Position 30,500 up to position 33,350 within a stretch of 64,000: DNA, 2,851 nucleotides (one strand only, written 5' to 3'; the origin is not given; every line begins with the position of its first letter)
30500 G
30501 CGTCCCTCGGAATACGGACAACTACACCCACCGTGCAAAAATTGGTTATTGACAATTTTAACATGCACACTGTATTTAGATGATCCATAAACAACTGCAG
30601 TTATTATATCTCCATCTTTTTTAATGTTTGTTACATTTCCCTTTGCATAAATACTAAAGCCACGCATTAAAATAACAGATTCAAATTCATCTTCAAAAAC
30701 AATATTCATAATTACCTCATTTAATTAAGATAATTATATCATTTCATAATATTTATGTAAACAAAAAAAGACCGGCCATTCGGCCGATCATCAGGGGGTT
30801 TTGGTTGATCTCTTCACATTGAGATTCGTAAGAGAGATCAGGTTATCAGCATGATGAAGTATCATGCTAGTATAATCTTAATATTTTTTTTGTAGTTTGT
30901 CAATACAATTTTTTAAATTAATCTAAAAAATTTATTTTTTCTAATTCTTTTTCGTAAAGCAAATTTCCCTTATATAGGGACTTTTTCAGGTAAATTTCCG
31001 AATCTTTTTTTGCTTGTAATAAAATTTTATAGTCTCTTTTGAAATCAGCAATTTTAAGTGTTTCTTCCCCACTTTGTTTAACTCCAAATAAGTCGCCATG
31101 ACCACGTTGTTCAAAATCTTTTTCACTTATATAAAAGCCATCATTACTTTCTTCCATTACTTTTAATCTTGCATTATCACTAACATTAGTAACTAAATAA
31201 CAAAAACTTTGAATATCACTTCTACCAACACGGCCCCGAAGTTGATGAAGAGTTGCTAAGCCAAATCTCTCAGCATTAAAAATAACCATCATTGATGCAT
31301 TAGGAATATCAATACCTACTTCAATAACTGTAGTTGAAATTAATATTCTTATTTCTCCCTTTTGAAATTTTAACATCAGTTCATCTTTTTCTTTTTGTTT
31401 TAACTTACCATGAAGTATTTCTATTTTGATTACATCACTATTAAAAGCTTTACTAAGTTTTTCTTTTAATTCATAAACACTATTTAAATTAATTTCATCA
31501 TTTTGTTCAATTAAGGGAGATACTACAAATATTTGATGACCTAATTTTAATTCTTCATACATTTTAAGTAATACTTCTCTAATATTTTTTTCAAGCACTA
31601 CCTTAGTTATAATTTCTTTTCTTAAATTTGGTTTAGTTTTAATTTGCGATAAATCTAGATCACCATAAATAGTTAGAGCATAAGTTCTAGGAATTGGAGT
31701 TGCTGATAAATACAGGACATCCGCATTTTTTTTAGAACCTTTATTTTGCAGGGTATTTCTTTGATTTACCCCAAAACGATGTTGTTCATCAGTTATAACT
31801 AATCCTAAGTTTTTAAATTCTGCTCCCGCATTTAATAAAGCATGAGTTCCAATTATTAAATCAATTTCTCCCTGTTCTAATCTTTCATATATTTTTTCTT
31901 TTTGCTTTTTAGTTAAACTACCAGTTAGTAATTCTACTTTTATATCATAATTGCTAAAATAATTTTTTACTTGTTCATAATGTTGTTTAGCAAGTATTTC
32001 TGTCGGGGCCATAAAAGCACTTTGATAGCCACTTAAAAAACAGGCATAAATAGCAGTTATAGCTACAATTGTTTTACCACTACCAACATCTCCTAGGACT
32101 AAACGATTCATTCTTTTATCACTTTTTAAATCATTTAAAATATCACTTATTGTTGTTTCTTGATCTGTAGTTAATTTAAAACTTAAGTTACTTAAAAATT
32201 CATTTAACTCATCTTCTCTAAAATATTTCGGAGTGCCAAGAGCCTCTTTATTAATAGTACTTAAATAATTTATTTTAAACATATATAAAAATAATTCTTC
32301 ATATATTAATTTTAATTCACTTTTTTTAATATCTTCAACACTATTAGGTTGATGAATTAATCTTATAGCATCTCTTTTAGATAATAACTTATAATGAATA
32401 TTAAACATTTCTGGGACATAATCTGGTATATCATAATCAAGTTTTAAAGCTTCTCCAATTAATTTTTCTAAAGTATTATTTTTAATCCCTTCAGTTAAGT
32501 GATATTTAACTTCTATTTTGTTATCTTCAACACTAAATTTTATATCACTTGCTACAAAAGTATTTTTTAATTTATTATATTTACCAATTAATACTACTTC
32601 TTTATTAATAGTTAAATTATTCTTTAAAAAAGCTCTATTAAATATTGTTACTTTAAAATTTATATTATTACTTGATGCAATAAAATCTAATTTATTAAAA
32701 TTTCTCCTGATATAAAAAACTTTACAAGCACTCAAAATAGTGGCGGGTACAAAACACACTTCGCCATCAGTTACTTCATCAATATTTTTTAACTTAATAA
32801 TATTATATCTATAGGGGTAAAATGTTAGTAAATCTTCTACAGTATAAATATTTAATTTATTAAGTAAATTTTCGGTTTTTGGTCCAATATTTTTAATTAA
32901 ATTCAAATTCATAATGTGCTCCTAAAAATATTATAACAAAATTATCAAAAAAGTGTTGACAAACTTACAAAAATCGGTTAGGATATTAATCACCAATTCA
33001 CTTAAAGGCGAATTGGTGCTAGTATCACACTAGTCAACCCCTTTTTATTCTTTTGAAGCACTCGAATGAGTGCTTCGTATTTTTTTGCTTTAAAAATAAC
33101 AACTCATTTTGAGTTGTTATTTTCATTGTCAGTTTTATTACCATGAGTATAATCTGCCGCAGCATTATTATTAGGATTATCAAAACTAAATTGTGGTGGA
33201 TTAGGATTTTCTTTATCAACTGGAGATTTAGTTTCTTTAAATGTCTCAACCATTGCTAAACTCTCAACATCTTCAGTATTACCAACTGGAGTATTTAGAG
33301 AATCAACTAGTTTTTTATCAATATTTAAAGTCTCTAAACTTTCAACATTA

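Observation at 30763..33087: Two paralogous C-rich small RNA genes bracketing recG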

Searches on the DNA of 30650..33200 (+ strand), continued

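Call 38: search_rna_families(source=window, start=30758, end=30880, threshold=evalue, max_evalue=10, show_alignments=3)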
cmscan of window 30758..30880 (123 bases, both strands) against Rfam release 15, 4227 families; matches with E-value up to 10: 11.
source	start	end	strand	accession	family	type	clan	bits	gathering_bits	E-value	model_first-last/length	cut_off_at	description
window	30790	30857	-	RF02305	TtnuCD31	Gene; snRNA; snoRNA; CD-box;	-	15.9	75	1.4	1-67/67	no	Tetrahymena snoRNA TtnuCD31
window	30758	30840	-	RF02969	DUF3800-I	Gene; sRNA;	-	15.6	44.2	2.6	1-115/115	no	DUF3800-I RNA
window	30787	30855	-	RF00609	SNORD100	Gene; snRNA; snoRNA; CD-box;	CL00073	14.7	58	1.2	1-81/81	no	Small nucleolar RNA SNORD100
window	30764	30838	-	RF02784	SorX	Gene; sRNA;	-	14.6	46.6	0.23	1-73/73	no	Singlet oxygen resistance RNA X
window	30788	30857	-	RF00476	snosnR61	Gene; snRNA; snoRNA; CD-box;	CL00051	14.5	45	3.1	1-85/85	no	Small nucleolar RNA snR61/Z1/Z11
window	30763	30815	-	RF01489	sbrA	Gene; sRNA;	-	13.5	45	1.8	1-71/71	no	Listeria sRNA sbrA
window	30846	30870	-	RF00145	snoZ105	Gene; snRNA; snoRNA; CD-box;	-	12.8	45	7.3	1-72/72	no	Small nucleolar RNA Z105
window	30758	30802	-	RF01808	MicX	Gene; sRNA;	-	12.1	75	1.1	1-47/194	3'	MicX Vibrio cholerae sRNA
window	30766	30820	-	RF01519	CC0196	Gene; sRNA;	-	10.9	35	2.3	1-58/58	no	Caulobacter sRNA CC0196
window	30763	30809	+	RF02628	Hrs1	Gene; sRNA;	-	10.9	56.4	7.2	1-74/74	no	Hfq-regulated sRNA 1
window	30767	30782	+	RF02359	MS2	Cis-reg;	-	9.5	40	5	1-36/36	no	Bacteriophage MS2 operator hairpin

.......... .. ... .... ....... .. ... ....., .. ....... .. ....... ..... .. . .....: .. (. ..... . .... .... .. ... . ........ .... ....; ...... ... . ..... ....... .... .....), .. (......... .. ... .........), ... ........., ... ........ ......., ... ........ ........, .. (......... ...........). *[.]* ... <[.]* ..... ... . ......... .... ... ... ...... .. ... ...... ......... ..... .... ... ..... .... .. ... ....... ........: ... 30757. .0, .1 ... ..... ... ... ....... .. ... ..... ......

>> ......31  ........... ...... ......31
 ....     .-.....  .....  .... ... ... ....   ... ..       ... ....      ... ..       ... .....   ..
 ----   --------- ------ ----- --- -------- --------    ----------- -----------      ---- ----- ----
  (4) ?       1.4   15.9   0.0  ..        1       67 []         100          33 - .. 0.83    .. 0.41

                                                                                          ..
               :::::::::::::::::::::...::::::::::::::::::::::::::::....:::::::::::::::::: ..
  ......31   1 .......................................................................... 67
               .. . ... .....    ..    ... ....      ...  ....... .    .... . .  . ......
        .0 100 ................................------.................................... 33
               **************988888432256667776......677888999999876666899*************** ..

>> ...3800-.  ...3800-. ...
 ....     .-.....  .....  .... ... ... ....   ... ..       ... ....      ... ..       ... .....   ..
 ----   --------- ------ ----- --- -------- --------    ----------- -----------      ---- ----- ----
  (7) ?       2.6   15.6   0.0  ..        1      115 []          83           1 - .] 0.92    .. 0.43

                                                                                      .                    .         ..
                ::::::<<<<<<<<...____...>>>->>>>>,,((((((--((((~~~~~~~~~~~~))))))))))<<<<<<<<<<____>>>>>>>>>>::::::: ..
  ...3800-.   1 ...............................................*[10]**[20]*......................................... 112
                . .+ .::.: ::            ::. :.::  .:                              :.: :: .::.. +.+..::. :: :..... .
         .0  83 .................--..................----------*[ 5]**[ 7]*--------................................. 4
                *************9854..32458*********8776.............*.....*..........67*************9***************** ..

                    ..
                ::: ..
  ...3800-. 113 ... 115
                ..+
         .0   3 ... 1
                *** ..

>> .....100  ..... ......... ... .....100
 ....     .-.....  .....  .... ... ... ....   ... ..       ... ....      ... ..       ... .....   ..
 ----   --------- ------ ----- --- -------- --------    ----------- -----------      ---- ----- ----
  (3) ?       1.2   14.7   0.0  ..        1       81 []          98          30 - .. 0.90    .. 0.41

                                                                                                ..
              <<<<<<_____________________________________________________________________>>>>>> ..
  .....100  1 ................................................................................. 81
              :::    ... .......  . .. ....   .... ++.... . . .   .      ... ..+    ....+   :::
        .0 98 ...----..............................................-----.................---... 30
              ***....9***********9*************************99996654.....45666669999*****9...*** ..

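Call 48: search_with_rna_model(model_id=R2, sources=[L086, L087, L088, L089, L090, L091, L092, L093, L094, L095, L096, L097, L098, L099, L100, L101, L102, L103, L104, L105, L106, L107, L108, L109, L110, L111, L112, L113, L114, L115, L116], max_evalue=0.001)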
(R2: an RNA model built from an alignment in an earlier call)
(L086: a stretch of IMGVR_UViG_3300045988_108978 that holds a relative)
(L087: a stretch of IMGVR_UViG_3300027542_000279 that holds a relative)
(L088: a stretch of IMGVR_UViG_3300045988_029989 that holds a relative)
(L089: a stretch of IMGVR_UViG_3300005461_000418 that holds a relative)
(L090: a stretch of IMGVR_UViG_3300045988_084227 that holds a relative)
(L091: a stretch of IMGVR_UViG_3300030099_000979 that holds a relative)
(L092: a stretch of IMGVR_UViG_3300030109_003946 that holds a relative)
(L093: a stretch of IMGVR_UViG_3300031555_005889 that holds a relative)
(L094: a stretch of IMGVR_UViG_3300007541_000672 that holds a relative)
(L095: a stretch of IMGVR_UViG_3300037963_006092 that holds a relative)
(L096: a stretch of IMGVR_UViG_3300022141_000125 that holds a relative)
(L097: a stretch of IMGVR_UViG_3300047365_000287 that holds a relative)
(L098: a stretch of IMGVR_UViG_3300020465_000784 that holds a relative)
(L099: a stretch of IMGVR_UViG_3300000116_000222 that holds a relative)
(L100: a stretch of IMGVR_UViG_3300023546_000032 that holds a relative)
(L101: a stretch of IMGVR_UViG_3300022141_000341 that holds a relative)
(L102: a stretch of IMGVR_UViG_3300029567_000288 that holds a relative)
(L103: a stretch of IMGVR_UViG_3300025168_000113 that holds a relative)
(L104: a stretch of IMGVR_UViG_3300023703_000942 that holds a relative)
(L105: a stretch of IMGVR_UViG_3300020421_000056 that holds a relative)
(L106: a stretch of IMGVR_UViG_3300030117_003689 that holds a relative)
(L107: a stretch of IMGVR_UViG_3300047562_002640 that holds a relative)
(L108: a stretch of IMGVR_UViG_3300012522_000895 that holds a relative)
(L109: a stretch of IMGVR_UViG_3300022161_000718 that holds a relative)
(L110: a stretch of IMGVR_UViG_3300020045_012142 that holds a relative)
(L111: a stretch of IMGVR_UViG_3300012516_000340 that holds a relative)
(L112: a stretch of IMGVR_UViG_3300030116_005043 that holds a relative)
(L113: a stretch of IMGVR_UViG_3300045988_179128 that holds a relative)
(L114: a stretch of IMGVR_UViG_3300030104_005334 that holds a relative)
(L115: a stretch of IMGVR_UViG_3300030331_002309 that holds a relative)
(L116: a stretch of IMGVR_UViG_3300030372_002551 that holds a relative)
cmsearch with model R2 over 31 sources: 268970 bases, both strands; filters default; matches with E-value up to 0.001: 5.
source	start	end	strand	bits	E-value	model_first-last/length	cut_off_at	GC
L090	9432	9527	-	49.4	7.7e-08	1-99/99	no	0.34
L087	4281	4361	-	45.4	5.2e-07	1-99/99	no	0.36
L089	8099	8179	+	45.4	5.2e-07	1-99/99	no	0.36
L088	10627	10704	-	43.7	1.2e-06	1-99/99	no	0.31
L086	6397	6493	+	43.2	1.5e-06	1-99/99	no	0.39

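Call 49: search_with_rna_model(model_id=R1, sources=[L086, L087, L088, L089, L090, L091, L092, L093, L094, L095, L096, L097, L098, L099, L100, L101, L102, L103, L104, L105, L106, L107, L108, L109, L110, L111, L112, L113, L114, L115, L116], max_evalue=0.001)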
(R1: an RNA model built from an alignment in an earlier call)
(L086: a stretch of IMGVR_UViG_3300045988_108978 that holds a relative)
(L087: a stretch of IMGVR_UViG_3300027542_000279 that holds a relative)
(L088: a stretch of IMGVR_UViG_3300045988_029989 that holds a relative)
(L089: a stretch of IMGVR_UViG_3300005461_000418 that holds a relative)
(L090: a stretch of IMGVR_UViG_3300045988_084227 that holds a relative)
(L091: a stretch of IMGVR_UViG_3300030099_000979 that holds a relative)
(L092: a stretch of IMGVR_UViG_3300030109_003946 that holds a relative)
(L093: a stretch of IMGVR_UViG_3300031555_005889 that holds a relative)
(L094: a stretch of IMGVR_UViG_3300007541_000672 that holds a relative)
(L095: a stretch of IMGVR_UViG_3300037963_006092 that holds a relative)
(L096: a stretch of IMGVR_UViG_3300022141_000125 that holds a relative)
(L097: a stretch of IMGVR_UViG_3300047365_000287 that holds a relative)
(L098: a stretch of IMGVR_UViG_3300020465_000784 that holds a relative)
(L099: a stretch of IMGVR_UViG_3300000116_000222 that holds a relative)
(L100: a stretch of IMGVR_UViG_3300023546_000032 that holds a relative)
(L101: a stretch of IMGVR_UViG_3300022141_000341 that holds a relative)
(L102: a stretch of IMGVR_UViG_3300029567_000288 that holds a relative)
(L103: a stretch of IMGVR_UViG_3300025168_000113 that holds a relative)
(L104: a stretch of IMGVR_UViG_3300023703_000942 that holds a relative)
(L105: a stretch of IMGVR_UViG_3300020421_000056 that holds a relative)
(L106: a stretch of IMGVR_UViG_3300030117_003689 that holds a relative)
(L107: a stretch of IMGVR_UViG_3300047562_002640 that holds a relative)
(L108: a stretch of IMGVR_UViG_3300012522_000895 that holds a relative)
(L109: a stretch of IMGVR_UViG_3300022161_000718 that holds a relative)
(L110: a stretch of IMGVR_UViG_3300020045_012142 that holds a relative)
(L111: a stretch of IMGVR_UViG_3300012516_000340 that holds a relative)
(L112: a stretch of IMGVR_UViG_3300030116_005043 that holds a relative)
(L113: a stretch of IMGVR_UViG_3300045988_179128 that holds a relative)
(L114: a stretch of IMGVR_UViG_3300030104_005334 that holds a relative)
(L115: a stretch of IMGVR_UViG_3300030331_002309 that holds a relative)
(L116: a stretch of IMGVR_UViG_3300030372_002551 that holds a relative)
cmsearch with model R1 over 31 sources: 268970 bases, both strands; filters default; matches with E-value up to 0.001: 3.
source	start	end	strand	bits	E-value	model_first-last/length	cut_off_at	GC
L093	6618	6714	-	58.2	1.5e-08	1-104/104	no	0.4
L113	1076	1168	+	51.9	2.5e-07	1-104/104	no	0.43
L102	2213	2305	+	51.3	3.2e-07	1-104/104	no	0.44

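Call 82: search_dna_similar(query=window:32950-33095:+, collection=phages, mode=distant, max_rows=10, max_evalue=0.01)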
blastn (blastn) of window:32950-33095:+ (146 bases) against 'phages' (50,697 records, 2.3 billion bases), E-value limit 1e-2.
No match.

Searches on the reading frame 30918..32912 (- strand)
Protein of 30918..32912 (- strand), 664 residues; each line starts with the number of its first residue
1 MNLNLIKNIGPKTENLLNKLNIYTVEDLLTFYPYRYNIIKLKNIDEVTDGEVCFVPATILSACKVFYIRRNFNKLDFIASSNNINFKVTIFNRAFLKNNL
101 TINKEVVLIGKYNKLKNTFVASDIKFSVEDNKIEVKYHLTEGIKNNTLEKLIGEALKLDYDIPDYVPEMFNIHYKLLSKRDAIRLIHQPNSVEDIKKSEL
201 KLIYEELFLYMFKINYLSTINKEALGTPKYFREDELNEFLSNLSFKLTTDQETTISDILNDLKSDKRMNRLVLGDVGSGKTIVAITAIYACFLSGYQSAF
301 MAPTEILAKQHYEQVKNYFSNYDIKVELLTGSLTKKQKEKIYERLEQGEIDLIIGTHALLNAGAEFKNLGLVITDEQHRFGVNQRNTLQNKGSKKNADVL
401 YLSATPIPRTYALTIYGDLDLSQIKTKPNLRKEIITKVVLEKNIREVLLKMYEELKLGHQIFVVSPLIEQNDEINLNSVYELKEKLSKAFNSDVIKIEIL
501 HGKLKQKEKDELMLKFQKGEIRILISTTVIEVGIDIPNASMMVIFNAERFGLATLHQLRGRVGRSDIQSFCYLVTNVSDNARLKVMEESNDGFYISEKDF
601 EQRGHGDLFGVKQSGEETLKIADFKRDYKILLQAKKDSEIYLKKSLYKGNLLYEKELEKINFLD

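Call 12: search_protein_families(library=pfam, proteins=[window:30918-32912:-])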
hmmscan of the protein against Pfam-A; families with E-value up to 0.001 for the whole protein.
window:30918-32912:- (664 aa): 10 families
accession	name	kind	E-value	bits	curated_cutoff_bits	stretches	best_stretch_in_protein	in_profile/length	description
PF00271.37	Helicase_C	-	8e-29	100.6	23.5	2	448-565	6-109/110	Helicase conserved C-terminal domain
PF00270.35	DEAD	-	4.5e-27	95.3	26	1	248-410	1-163/167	DEAD/DEAH box helicase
PF04851.21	ResIII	-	1.9e-15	57.6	22.5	1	245-406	2-162/164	Type III restriction enzyme, res subunit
PF17191.10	RecG_wedge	-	1.3e-09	38.3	23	1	4-156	3-159/162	RecG wedge domain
PF19833.4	RecG_dom3_C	-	2.3e-08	34.4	26.8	1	590-639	2-52/87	ATP-dependent DNA helicase RecG, domain 3, C-terminal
PF22590.2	Cas3-like_C_2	-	3e-06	27.9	27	1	478-565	14-104/106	CRISPR-associated nuclease/helicase Cas3, C-terminal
PF07517.20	SecA_DEAD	-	2.1e-05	24.4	24.6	1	277-343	100-166/290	SecA DEAD-like domain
PF00176.29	SNF2-rel_dom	-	0.00018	21.2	24.9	1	267-410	17-167/290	SNF2-related domain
PF09848.15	SLFN-g3_helicase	-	0.00025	20.9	24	1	271-393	5-102/354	Schlafen group 3, DNA/RNA helicase domain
PF22527.2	DEXQc_Suv3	-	0.0009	19.3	27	0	264-339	10-77/154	DEXQ-box helicase domain of Suv3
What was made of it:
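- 30918..32912 (-): recG (664 aa), the gene between the two units. It is context only, not part of the RNAs. Pfam RecG_wedge, DEAD, Helicase_C and RecG_dom3_C (call 12).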

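Call 14: find_encoding_contigs(protein=window:30918-32912:-, flank=3000, max_places=6)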
Protein window:30918-32912:- (664 aa): 11 contigs read that carry it; 6 places shown.
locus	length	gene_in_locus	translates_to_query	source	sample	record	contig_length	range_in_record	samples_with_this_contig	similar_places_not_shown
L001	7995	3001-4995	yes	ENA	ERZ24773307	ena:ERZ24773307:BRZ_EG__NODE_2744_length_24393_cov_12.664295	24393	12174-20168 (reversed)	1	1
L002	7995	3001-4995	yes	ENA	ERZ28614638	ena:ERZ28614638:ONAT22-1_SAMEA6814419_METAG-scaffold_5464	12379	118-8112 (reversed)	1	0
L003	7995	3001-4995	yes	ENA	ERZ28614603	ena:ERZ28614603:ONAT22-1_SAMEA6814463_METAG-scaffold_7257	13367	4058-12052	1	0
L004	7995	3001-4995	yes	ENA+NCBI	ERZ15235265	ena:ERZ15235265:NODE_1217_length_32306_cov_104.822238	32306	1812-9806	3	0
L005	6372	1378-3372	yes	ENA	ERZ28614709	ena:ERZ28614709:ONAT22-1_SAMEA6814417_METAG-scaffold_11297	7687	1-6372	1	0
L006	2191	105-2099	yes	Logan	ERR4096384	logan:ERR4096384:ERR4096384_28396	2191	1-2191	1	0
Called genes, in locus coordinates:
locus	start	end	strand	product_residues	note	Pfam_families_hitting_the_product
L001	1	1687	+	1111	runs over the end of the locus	PF01855:POR_N, PF17147:PFOR_II, PF01558:POR, PF10371:EKR, PF14697:Fer4_21, PF12838:Fer4_7, PF13484:Fer4_16, PF02775:TPP_enzyme_C, +6 more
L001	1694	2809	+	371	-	-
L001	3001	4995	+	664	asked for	PF17191:RecG_wedge, PF00270:DEAD, PF04851:ResIII, PF07517:SecA_DEAD (faint), PF22590:Cas3-like_C_2 (faint), PF00271:Helicase_C, PF19833:RecG_dom3_C (weak)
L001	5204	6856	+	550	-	PF04434:SWIM (weak)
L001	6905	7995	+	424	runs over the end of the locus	PF23750:RsgI_M (weak)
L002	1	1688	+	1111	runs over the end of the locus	PF01855:POR_N, PF17147:PFOR_II, PF01558:POR, PF10371:EKR, PF14697:Fer4_21, PF12838:Fer4_7, PF13484:Fer4_16, PF02775:TPP_enzyme_C, +6 more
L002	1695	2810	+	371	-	-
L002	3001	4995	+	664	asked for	PF17191:RecG_wedge, PF00270:DEAD, PF04851:ResIII, PF07517:SecA_DEAD (faint), PF22590:Cas3-like_C_2 (faint), PF00271:Helicase_C, PF19833:RecG_dom3_C (weak)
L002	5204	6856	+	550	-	-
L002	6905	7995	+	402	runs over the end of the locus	?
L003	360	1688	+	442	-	PF12838:Fer4_7 (weak), PF02775:TPP_enzyme_C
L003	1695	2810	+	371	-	-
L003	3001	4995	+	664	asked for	PF17191:RecG_wedge, PF00270:DEAD, PF04851:ResIII, PF07517:SecA_DEAD (faint), PF22590:Cas3-like_C_2 (faint), PF00271:Helicase_C, PF19833:RecG_dom3_C (weak)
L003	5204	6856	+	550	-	-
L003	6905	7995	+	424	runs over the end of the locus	PF23750:RsgI_M (weak)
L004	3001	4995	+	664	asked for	PF17191:RecG_wedge, PF00270:DEAD, PF04851:ResIII, PF07517:SecA_DEAD (faint), PF22590:Cas3-like_C_2 (faint), PF00271:Helicase_C, PF19833:RecG_dom3_C (weak)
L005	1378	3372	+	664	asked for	PF17191:RecG_wedge, PF00270:DEAD, PF04851:ResIII, PF07517:SecA_DEAD (faint), PF22590:Cas3-like_C_2 (faint), PF00271:Helicase_C, PF19833:RecG_dom3_C (weak)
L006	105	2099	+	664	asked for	PF17191:RecG_wedge, PF00270:DEAD, PF04851:ResIII, PF07517:SecA_DEAD (faint), PF22590:Cas3-like_C_2 (faint), PF00271:Helicase_C, PF19833:RecG_dom3_C (weak)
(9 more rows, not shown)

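Call 15: find_related_loci(query=window:30918-32912:-, collection=genome_contigs, flank=3000)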
Query window:30918-32912:- (664 aa) in genome_contigs; peptide patterns used: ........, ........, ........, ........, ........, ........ (x = any residue, [..] = any of these).
300 stretches matched a pattern; 89 encode a relative of the query (tblastn E <= 1e-3); the best 80 are kept; 79 distinct loci.
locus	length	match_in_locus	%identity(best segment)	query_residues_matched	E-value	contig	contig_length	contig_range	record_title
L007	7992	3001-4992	99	1-664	0e+0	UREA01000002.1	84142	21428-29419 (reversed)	uncultured Tenericutes bacterium isolate UMGS910 genome assembly, contig: NODE_79_length_84142_cov_5.447011, whole genom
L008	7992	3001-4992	98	1-664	0e+0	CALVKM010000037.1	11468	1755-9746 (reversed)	MAG: uncultured Bacilli bacterium isolate BRZ_NS__bin93 genome assembly, contig: BRZ_NS__NODE_5586_length_11468_cov_45.4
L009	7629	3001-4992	97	1-664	0e+0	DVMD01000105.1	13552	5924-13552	MAG TPA_asm: Candidatus Onthocola stercorigallinarum isolate CHK195-3072 CHK195__C337886_L13552_ERR3414590, whole genome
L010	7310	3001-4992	92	1-664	0e+0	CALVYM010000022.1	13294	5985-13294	MAG: uncultured Bacilli bacterium isolate BRZ_CT__bin11 genome assembly, contig: BRZ_CT__NODE_5703_length_13294_cov_13.7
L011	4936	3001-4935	86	1-645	0e+0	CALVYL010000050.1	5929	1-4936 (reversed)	MAG: uncultured Bacilli bacterium isolate BRZ_MF__bin59 genome assembly, contig: BRZ_MF__NODE_16148_length_5929_cov_7.60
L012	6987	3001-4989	78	1-664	0e+0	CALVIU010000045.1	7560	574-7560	MAG: uncultured Bacilli bacterium isolate BRZ_PC__bin72 genome assembly, contig: BRZ_PC__NODE_14128_length_7560_cov_47.8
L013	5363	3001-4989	77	1-664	0e+0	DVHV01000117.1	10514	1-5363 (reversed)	MAG TPA_asm: Candidatus Onthocola stercoravium isolate ChiW5-5982 ChiW5__C84290_L10514_SRR5506738, whole genome shotgun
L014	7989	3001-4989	77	1-664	0e+0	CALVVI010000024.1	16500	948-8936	MAG: uncultured Bacilli bacterium isolate BRZ_DE__bin3 genome assembly, contig: BRZ_DE__NODE_4124_length_16500_cov_8.759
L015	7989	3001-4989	77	1-664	0e+0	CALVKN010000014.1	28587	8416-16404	MAG: uncultured Bacilli bacterium isolate BRZ_NK__bin60 genome assembly, contig: BRZ_NK__NODE_1205_length_28587_cov_14.4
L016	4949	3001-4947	77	1-650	0e+0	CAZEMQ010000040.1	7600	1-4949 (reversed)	MAG TPA_asm: uncultured Muribaculaceae bacterium isolate SRP141132_co2_295 genome assembly, contig: NODE_8960_length_760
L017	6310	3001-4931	78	1-664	0e+0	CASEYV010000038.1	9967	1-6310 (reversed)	uncultured bacterium isolate O97_L4_313313_idba_bin.81 genome assembly, contig: O97_L4_313313_idba_bin.81.fa_scaffold_68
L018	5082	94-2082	71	1-664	0e+0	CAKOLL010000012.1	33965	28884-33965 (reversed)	MAG: uncultured Bacilli bacterium isolate REFINED_METABAT215_TOP10_CONTIGS_1500_ASSEMBLY_K77_MERGED__Hadza_PheChl_Fiber-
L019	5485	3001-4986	69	1-664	0e+0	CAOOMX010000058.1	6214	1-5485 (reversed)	MAG TPA_asm: uncultured Bacilli bacterium isolate MGBC100325 genome assembly, contig: MGBC100325.58, whole genome shotgu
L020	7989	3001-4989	70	1-664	0e+0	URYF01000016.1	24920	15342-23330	uncultured bacterium isolate UMGS1458 genome assembly, contig: NODE_567_length_24920_cov_3.484818, whole genome shotgun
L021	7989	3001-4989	70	1-664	0e+0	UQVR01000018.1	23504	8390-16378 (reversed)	uncultured Tenericutes bacterium isolate UMGS686 genome assembly, contig: NODE_1499_length_23504_cov_23.281419, whole ge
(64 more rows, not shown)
